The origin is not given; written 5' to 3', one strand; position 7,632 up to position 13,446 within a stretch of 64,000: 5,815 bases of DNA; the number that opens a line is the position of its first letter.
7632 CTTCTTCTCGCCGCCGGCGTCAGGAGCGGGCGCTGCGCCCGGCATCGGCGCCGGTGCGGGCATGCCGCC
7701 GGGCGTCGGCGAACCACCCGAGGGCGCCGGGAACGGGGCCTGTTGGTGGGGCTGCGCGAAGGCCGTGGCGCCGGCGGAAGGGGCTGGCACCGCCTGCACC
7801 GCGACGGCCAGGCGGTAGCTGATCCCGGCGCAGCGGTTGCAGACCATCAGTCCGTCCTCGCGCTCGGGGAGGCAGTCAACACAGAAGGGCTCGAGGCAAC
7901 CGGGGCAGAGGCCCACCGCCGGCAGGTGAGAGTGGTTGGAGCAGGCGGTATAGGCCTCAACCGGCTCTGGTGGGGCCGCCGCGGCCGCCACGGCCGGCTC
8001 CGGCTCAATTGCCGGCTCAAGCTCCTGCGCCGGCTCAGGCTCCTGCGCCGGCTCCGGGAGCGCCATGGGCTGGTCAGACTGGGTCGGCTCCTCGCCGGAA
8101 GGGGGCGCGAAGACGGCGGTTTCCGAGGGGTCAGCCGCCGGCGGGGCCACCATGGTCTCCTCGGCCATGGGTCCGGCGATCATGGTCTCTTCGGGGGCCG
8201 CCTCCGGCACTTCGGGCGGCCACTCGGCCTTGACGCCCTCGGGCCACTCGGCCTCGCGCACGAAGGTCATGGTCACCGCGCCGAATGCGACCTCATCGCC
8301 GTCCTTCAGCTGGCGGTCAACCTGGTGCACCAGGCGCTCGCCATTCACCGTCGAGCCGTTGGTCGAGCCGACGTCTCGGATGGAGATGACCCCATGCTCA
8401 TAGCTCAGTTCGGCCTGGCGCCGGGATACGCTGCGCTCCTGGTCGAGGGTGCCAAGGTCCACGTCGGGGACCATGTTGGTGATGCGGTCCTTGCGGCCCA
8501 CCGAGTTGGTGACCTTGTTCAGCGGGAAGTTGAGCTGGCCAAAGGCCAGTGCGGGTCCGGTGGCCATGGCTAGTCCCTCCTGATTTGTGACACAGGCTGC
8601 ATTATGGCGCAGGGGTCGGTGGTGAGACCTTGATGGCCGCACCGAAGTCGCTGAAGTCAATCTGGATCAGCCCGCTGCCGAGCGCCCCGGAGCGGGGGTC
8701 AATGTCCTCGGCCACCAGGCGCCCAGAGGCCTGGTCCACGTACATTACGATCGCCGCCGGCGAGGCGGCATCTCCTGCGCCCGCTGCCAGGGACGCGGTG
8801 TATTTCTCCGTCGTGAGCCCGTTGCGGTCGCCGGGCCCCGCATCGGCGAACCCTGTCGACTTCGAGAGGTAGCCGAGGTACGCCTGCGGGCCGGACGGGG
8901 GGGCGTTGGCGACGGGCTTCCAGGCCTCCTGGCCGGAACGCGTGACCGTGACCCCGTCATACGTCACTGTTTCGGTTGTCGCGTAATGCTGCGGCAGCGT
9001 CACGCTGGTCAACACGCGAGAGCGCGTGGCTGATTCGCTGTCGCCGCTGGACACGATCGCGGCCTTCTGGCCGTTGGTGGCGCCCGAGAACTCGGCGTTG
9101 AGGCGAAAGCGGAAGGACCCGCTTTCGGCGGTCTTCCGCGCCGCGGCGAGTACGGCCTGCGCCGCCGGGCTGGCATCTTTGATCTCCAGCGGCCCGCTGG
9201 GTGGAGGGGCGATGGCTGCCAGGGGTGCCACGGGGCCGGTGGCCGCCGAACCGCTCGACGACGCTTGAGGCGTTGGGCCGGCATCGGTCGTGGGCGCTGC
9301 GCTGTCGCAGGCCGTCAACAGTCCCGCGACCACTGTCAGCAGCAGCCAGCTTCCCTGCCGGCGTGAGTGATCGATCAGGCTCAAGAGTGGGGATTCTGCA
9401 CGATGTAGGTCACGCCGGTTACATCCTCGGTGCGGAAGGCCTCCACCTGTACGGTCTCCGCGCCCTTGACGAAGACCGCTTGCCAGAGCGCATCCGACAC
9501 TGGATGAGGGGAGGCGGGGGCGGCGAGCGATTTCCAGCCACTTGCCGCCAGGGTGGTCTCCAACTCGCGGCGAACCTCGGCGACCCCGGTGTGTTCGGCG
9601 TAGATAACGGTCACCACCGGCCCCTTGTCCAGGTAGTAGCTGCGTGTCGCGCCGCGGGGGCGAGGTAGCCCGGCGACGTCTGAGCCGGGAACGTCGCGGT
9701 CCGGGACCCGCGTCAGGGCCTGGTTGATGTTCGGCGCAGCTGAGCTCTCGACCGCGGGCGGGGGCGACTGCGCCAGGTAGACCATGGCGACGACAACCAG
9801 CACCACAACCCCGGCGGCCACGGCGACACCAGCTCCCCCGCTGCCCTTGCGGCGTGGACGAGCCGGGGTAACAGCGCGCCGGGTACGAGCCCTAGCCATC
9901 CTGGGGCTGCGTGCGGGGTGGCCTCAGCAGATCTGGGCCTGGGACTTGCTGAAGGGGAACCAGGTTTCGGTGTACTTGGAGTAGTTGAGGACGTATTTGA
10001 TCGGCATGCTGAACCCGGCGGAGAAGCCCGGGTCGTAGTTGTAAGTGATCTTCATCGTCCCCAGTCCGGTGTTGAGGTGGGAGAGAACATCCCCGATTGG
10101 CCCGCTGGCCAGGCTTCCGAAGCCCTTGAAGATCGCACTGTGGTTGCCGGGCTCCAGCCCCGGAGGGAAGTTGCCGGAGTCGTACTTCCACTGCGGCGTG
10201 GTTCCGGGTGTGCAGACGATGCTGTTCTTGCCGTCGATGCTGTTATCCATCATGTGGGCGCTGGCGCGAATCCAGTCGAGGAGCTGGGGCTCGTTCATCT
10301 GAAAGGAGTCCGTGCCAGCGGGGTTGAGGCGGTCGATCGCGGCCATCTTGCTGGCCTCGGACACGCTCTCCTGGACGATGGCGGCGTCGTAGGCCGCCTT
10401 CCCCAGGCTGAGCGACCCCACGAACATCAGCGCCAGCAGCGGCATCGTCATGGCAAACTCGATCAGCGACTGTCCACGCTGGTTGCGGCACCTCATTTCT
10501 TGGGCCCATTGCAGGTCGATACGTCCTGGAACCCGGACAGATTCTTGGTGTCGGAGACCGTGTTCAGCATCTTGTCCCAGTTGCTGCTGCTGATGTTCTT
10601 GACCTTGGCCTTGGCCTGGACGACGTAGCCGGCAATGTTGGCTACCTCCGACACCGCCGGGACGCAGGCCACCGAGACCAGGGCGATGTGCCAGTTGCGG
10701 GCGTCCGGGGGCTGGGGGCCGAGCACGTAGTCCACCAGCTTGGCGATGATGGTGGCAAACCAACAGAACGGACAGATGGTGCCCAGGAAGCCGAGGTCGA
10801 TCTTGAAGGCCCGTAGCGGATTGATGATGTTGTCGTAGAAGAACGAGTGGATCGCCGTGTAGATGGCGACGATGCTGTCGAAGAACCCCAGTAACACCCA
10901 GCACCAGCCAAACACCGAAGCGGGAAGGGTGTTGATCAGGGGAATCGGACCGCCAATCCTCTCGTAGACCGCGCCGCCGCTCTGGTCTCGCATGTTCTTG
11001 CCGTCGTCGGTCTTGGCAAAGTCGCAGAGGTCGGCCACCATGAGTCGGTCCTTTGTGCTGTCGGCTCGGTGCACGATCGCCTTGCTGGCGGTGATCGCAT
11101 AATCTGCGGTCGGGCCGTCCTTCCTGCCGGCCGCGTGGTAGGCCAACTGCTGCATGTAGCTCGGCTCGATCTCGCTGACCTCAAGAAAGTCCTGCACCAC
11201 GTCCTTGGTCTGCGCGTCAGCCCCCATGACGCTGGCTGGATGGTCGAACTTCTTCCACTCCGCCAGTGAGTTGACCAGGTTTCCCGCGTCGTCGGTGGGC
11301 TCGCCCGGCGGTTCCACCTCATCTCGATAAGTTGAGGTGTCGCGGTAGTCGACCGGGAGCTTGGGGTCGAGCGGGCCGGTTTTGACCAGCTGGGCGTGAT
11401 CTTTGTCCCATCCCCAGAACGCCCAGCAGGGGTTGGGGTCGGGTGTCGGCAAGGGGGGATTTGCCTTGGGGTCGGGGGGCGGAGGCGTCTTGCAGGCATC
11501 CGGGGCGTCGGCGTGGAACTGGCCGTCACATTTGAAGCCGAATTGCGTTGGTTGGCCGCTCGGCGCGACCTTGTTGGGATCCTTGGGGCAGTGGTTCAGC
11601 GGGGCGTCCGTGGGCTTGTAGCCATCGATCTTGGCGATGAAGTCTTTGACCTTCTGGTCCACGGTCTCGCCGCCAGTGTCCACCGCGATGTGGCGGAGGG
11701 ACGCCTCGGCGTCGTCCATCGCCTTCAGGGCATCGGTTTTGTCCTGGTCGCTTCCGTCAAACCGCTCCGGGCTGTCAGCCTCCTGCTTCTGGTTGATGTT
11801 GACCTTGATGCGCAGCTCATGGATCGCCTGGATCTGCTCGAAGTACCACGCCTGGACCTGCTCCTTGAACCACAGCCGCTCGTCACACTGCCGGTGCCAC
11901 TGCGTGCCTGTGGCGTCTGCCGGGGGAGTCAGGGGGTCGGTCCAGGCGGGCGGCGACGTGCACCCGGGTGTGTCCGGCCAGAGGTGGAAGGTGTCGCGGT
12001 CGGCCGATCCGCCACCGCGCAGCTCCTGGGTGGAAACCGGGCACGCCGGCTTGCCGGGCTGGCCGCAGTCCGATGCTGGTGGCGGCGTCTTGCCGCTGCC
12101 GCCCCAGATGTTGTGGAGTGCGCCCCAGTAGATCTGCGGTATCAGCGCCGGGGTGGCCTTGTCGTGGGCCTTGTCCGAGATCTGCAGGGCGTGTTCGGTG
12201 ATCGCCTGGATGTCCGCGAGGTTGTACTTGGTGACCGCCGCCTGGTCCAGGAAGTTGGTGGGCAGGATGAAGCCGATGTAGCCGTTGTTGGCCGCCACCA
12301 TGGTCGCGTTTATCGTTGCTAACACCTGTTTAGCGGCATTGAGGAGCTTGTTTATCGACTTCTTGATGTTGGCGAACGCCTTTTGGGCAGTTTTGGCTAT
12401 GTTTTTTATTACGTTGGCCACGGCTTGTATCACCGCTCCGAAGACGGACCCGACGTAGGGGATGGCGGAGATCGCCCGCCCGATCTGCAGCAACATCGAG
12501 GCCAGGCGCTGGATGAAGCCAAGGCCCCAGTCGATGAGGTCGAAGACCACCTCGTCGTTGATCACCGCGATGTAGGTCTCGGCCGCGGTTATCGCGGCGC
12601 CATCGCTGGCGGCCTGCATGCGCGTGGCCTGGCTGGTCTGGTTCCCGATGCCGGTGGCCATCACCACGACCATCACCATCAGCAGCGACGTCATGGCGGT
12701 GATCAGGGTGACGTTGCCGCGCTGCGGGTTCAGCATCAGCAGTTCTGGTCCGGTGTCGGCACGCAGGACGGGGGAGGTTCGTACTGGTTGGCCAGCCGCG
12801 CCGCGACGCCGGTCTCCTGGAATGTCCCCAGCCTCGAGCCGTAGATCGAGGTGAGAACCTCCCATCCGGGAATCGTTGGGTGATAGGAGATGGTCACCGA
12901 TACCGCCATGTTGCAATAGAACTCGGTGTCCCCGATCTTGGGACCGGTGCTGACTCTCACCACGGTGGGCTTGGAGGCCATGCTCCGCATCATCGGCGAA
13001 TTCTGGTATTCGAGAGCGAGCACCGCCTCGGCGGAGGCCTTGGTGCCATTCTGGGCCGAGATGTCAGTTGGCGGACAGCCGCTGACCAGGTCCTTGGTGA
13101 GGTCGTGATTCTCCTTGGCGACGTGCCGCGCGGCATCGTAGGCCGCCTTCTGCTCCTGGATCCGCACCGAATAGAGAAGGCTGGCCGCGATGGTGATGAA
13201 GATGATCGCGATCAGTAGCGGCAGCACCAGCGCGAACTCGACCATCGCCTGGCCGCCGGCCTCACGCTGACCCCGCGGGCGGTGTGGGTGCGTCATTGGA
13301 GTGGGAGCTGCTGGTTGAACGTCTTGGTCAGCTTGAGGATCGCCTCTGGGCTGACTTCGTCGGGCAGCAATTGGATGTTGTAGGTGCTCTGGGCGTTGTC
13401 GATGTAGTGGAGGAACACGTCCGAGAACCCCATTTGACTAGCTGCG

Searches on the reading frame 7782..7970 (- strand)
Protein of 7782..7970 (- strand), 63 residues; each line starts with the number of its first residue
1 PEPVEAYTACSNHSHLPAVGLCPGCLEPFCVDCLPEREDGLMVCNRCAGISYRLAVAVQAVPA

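Call 95: search_protein_representatives(protein=window:7782-7970:-)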
Query: 63 residues. Proteins with E-value up to 0.001 (for the whole library): 20; up to 1e-10: 10; up to 1e-30: 1. The best 20 are listed.
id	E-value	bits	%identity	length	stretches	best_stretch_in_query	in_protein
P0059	1.5e-34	132.3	98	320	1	1-63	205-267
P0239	7.0e-27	108.0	80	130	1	1-60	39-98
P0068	3.5e-26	105.8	83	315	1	4-62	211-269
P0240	7.1e-24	98.5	86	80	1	9-57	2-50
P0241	8.0e-22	92.1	75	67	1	6-57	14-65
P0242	1.1e-21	91.7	76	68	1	7-56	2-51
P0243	1.6e-19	84.8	64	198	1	1-59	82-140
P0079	3.1e-19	83.9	70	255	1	3-60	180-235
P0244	1.6e-11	59.5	65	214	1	6-45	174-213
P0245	2.9e-11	58.7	51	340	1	5-59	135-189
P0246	1.4e-06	43.9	48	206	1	9-55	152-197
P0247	6.2e-06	41.9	42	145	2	9-48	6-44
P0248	8.2e-05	38.3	47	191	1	2-48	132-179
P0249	1.8e-04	37.3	50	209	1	6-50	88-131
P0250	2.6e-04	36.7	42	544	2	8-50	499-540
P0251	2.8e-04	36.6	51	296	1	9-48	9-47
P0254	7.4e-04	35.3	32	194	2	9-56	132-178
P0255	8.7e-04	35.1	40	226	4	20-41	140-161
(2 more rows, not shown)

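Call 96: search_protein_families(library=pfam, proteins=[P0243, P0244, P0245, P0246, P0248, P0249, P0250, P0251, P0254, P0255], max_evalue=0.001)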
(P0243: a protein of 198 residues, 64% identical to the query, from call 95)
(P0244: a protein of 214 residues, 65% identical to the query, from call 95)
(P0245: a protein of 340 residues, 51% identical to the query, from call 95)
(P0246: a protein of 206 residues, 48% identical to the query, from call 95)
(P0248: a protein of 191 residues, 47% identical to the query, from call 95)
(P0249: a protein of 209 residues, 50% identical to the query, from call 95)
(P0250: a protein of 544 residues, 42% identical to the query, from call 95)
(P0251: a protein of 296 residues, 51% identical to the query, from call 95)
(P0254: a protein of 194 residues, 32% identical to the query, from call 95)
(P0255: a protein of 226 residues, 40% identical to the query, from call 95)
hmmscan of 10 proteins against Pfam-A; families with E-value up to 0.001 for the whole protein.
P0243 (198 aa): 0 families

P0244 (214 aa): 2 families
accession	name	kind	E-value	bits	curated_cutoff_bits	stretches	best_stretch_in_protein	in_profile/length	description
PF00498.31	FHA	-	8.2e-15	55.4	20.7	1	49-123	2-67/67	FHA domain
PF16697.10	Yop-YscD_cpl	-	3.2e-06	27.8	33.2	1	72-128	34-89/94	Inner membrane component of T3SS, cytoplasmic domain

P0245 (340 aa): 2 families
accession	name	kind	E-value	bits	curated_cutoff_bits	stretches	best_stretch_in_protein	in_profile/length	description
PF00498.31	FHA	-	3.6e-14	53.4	20.7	1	22-96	2-67/67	FHA domain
PF16697.10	Yop-YscD_cpl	-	3.1e-06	27.8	33.2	1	35-105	28-93/94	Inner membrane component of T3SS, cytoplasmic domain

P0246 (206 aa): 2 families
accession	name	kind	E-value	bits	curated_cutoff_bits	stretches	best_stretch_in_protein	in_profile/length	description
PF00498.31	FHA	-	9.4e-16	58.5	20.7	1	21-96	1-67/67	FHA domain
PF16697.10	Yop-YscD_cpl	-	5.3e-07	30.3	33.2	1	38-101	31-89/94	Inner membrane component of T3SS, cytoplasmic domain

P0248 (191 aa): 3 families
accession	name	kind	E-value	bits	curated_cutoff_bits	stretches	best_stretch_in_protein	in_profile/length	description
PF00498.31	FHA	-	6.1e-19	68.7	20.7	1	21-95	2-67/67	FHA domain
PF16697.10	Yop-YscD_cpl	-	2.2e-11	44.3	33.2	1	30-103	22-92/94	Inner membrane component of T3SS, cytoplasmic domain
PF00643.29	zf-B_box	-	0.00019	22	24.1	1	138-164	4-30/42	B-box zinc finger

P0249 (209 aa): 2 families
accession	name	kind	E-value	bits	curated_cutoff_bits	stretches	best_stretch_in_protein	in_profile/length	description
PF14237.11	GYF_2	-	6.1e-08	32.8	25.8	1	4-47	1-44/50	GYF domain 2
PF02213.21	GYF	-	8.1e-05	22.7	25.7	1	4-38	2-36/45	GYF domain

P0250 (544 aa): 7 families
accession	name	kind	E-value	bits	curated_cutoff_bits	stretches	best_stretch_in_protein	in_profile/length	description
PF00498.31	FHA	-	3.4e-20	72.7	20.7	1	319-384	1-66/67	FHA domain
PF00092.34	VWA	-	6.9e-13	49.6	23.8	1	31-180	1-141/174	von Willebrand factor type A domain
PF13519.12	VWA_2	-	7.1e-10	39.9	27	1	32-140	1-106/107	von Willebrand factor type A domain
PF16697.10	Yop-YscD_cpl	-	1.8e-09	38.2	33.2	1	312-391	12-90/94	Inner membrane component of T3SS, cytoplasmic domain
PF13768.12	VWA_3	-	4.7e-07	30.4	27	1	31-197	2-153/155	von Willebrand factor type A domain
PF00643.29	zf-B_box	-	1.6e-05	25.4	24.1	1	450-478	3-31/42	B-box zinc finger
PF05887.16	Trypan_PARP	-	0.00019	21.9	100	1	396-439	62-105/134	Procyclic acidic repetitive protein (PARP)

P0251 (296 aa): 1 family
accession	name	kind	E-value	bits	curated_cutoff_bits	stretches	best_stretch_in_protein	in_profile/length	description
PF00754.31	F5_F8_type_C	-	0.00016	22.2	28.2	1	140-273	2-127/127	F5/8 type C domain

P0254 (194 aa): 1 family
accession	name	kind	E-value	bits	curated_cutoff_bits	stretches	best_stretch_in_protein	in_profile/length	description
PF00643.29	zf-B_box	-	6.3e-07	29.9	24.1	1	132-159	5-32/42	B-box zinc finger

P0255 (226 aa): 1 family
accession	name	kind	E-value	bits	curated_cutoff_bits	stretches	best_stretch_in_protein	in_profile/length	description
PF07851.19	TMEM120A-B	-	5.3e-05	23.1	29.8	0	41-70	167-193/324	TMEM120A/B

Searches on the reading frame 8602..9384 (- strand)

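Call 5: search_protein_families(library=pfam, proteins=[window:8602-9384:-], max_evalue=0.1)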
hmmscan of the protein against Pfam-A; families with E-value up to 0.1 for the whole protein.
window:8602-9384:- (260 aa): 1 family
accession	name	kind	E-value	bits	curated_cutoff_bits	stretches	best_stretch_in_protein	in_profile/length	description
PF19586.5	DUF6093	-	0.028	15.2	27.9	0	49-140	27-114/117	Family of unknown function (DUF6093)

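Call 69: search_protein_families(library=ncbifam, proteins=[window:8602-9384:-], max_evalue=0.01)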
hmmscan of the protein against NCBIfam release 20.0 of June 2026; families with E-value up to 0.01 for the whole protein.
window:8602-9384:- (260 aa): 1 family
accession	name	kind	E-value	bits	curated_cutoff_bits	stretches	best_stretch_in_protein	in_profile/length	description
NF053532.1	lipo_SCO4651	subfamily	0.0019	17.9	65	0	72-154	39-123/277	SCO4651 family lipoprotein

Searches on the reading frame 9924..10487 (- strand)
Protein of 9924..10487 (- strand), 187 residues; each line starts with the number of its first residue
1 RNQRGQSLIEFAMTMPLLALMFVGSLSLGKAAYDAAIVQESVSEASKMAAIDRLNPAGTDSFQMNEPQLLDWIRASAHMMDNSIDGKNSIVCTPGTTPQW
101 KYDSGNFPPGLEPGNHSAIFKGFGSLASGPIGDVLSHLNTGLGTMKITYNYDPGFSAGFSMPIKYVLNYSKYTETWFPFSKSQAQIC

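Call 5: search_protein_families(library=pfam, proteins=[window:9924-10487:-], max_evalue=0.1)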
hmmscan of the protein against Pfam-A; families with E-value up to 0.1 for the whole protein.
window:9924-10487:- (187 aa): 1 family
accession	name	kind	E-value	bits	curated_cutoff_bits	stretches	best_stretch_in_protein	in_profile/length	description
PF07811.17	TadE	-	2.8e-07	31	22.9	1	5-45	1-41/43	TadE-like protein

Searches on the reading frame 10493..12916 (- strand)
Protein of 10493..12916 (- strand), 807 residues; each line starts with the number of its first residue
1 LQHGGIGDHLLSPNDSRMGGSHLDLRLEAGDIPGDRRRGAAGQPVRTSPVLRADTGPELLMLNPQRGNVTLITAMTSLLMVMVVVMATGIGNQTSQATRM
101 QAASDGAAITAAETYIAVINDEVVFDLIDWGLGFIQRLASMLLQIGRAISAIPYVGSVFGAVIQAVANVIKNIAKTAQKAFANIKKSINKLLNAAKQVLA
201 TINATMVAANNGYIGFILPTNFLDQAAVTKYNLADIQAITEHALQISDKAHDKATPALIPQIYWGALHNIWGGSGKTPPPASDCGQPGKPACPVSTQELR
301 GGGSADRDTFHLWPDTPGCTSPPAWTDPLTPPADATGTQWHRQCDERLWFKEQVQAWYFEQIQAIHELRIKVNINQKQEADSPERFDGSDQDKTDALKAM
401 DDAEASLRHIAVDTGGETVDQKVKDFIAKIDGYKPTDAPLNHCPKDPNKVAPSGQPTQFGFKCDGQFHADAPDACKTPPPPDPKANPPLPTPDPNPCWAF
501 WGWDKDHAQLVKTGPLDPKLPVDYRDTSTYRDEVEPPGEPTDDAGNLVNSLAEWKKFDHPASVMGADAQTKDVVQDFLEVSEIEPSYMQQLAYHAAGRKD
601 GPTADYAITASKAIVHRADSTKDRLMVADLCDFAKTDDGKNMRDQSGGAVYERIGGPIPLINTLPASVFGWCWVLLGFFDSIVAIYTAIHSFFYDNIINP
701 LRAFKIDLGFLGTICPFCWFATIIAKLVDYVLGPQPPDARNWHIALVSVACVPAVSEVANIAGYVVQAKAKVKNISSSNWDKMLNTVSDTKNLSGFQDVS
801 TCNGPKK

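Call 5: search_protein_families(library=pfam, proteins=[window:10493-12916:-], max_evalue=0.1)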
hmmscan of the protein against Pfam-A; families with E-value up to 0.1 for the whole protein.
window:10493-12916:- (807 aa): 1 family
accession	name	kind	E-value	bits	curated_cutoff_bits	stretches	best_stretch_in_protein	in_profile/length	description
PF13400.11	Tad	-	0.00011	22.9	22.3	1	67-112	1-45/47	Putative Flp pilus-assembly TadE/G-like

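Call 69: search_protein_families(library=ncbifam, proteins=[window:10493-12736:-], max_evalue=0.01)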
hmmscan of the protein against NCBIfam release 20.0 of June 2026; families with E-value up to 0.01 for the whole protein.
window:10493-12736:- (747 aa): 2 families
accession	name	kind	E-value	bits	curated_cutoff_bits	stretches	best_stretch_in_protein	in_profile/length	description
TIGR03816.1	tadE_like_DECH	hypoth_equivalog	8.9e-05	22.7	50.95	1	5-55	1-51/109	Rv3654c family TadE-like protein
NF051445.1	HblB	equivalog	0.0017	17.3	750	1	77-153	287-363/466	hemolysin BL regulatory component HblB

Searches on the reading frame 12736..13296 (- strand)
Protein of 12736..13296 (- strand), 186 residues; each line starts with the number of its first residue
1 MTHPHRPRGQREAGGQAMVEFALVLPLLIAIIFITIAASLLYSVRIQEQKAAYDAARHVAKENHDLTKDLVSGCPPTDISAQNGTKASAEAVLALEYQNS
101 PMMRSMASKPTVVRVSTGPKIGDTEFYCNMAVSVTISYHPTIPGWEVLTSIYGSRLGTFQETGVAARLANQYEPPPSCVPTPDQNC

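Call 5: search_protein_families(library=pfam, proteins=[window:12736-13296:-], max_evalue=0.1)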
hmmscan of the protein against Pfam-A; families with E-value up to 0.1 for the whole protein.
window:12736-13296:- (186 aa): 1 family
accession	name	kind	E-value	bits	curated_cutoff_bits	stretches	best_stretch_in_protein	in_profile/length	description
PF07811.17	TadE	-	1.8e-12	47.6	22.9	1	15-57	1-43/43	TadE-like protein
